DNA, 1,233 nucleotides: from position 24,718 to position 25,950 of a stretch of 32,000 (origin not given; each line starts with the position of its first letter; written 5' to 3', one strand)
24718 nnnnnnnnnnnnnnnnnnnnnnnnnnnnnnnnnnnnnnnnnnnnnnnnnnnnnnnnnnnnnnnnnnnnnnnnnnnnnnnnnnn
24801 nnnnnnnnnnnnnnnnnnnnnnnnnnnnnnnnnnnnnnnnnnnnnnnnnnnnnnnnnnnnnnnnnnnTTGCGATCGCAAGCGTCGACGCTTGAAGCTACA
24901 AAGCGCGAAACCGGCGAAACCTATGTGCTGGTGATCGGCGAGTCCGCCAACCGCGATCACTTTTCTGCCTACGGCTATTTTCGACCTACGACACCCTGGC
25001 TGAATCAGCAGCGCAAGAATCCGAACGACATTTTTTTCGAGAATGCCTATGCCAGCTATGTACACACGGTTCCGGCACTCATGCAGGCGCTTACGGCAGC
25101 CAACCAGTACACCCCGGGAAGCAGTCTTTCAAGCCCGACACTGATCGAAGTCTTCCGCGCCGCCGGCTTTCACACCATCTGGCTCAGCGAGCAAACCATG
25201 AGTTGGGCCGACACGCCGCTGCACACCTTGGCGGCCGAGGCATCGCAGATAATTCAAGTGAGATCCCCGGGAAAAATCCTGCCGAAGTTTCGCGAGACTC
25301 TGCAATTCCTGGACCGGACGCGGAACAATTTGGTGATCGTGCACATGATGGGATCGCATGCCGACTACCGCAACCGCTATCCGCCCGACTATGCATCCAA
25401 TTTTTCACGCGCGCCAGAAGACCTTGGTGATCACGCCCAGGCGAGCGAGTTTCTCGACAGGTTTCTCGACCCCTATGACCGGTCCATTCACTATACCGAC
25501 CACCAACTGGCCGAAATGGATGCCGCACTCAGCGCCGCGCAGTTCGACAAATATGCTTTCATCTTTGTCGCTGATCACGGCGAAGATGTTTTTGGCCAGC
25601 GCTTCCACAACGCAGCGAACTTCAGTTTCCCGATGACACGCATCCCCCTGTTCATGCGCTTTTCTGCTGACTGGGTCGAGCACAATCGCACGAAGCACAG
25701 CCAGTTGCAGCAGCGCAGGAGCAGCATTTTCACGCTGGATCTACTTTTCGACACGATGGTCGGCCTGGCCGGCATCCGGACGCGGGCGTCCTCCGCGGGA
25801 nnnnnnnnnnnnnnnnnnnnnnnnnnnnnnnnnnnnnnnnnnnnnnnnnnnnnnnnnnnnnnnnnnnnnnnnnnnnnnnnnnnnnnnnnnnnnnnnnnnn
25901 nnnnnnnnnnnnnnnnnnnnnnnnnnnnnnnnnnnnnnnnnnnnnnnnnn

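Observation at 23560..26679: Unusual tri-domain fusion: LamG-like domain, TM bundle, phosphoethanolamine-transferase domain and a PLC/GDPD-like C-terminal domain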

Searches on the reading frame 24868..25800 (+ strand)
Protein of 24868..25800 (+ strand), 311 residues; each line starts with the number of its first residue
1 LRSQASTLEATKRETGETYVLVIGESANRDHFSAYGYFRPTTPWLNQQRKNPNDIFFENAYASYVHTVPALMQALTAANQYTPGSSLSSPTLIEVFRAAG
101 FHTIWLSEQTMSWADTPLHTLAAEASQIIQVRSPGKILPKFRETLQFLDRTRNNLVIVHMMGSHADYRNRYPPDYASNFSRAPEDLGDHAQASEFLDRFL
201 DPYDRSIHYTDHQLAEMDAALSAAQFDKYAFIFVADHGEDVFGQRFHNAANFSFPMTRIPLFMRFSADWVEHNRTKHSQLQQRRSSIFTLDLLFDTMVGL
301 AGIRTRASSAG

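Call 64: search_solved_structures(query=window:24868-25800:+, max_evalue=0.00001, show_alignments=3)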
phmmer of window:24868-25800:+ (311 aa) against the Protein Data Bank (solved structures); distinct sequences matched with E-value up to 0.00001: 17.
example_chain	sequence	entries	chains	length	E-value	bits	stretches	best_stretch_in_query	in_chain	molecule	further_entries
5zzu_A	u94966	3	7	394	1.5e-31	113.1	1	17-300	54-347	Phosphoethanolamine transferase EptC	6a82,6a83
4tn0_A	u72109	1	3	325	2.2e-14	56.8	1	13-305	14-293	UPF0141 protein yjdB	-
4kav_A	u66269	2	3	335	1.2e-10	44.5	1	19-304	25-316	YhbX/YhjW/YijP/YjdB family protein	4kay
5fgn_A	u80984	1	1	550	5.2e-10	42.4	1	19-304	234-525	lipooligosaccharide phosphoethanolamine transferase A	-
6li5_A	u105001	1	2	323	9.9e-08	34.9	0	9-108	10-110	Probable phosphatidylethanolamine transferase Mcr-1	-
5grr_A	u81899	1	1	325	1e-07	34.9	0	9-108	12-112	Probable phosphatidylethanolamine transferase Mcr-1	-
5lrm_A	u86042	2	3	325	1e-07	34.9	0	9-108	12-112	phosphatidylethanolamine transferase Mcr-1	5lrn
5zjv_A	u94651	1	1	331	1.1e-07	34.8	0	9-108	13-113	Probable phosphatidylethanolamine transferase Mcr-1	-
5ylc_A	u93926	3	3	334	1.1e-07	34.7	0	9-108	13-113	Probable phosphatidylethanolamine transferase Mcr-1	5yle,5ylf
6li4_A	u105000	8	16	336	1.1e-07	34.7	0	9-108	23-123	Probable phosphatidylethanolamine transferase Mcr-1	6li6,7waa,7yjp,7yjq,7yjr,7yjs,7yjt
5k4p_A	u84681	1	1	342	1.2e-07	34.6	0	9-108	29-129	Probable phosphatidylethanolamine transferase Mcr-1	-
5gov_B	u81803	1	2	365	1.6e-07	34.3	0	9-108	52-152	Probable phosphatidylethanolamine transferase Mcr-1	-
6a7w_A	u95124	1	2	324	4e-07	32.9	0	152-262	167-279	Putative integral membrane protein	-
5mx9_A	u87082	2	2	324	4e-07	32.9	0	152-262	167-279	Phosphatidylethanolamine transferase Mcr-2 | Putative integral membrane protein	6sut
9nww_B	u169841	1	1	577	6.8e-07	32.2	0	9-108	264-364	Probable phosphatidylethanolamine transferase Mcr-1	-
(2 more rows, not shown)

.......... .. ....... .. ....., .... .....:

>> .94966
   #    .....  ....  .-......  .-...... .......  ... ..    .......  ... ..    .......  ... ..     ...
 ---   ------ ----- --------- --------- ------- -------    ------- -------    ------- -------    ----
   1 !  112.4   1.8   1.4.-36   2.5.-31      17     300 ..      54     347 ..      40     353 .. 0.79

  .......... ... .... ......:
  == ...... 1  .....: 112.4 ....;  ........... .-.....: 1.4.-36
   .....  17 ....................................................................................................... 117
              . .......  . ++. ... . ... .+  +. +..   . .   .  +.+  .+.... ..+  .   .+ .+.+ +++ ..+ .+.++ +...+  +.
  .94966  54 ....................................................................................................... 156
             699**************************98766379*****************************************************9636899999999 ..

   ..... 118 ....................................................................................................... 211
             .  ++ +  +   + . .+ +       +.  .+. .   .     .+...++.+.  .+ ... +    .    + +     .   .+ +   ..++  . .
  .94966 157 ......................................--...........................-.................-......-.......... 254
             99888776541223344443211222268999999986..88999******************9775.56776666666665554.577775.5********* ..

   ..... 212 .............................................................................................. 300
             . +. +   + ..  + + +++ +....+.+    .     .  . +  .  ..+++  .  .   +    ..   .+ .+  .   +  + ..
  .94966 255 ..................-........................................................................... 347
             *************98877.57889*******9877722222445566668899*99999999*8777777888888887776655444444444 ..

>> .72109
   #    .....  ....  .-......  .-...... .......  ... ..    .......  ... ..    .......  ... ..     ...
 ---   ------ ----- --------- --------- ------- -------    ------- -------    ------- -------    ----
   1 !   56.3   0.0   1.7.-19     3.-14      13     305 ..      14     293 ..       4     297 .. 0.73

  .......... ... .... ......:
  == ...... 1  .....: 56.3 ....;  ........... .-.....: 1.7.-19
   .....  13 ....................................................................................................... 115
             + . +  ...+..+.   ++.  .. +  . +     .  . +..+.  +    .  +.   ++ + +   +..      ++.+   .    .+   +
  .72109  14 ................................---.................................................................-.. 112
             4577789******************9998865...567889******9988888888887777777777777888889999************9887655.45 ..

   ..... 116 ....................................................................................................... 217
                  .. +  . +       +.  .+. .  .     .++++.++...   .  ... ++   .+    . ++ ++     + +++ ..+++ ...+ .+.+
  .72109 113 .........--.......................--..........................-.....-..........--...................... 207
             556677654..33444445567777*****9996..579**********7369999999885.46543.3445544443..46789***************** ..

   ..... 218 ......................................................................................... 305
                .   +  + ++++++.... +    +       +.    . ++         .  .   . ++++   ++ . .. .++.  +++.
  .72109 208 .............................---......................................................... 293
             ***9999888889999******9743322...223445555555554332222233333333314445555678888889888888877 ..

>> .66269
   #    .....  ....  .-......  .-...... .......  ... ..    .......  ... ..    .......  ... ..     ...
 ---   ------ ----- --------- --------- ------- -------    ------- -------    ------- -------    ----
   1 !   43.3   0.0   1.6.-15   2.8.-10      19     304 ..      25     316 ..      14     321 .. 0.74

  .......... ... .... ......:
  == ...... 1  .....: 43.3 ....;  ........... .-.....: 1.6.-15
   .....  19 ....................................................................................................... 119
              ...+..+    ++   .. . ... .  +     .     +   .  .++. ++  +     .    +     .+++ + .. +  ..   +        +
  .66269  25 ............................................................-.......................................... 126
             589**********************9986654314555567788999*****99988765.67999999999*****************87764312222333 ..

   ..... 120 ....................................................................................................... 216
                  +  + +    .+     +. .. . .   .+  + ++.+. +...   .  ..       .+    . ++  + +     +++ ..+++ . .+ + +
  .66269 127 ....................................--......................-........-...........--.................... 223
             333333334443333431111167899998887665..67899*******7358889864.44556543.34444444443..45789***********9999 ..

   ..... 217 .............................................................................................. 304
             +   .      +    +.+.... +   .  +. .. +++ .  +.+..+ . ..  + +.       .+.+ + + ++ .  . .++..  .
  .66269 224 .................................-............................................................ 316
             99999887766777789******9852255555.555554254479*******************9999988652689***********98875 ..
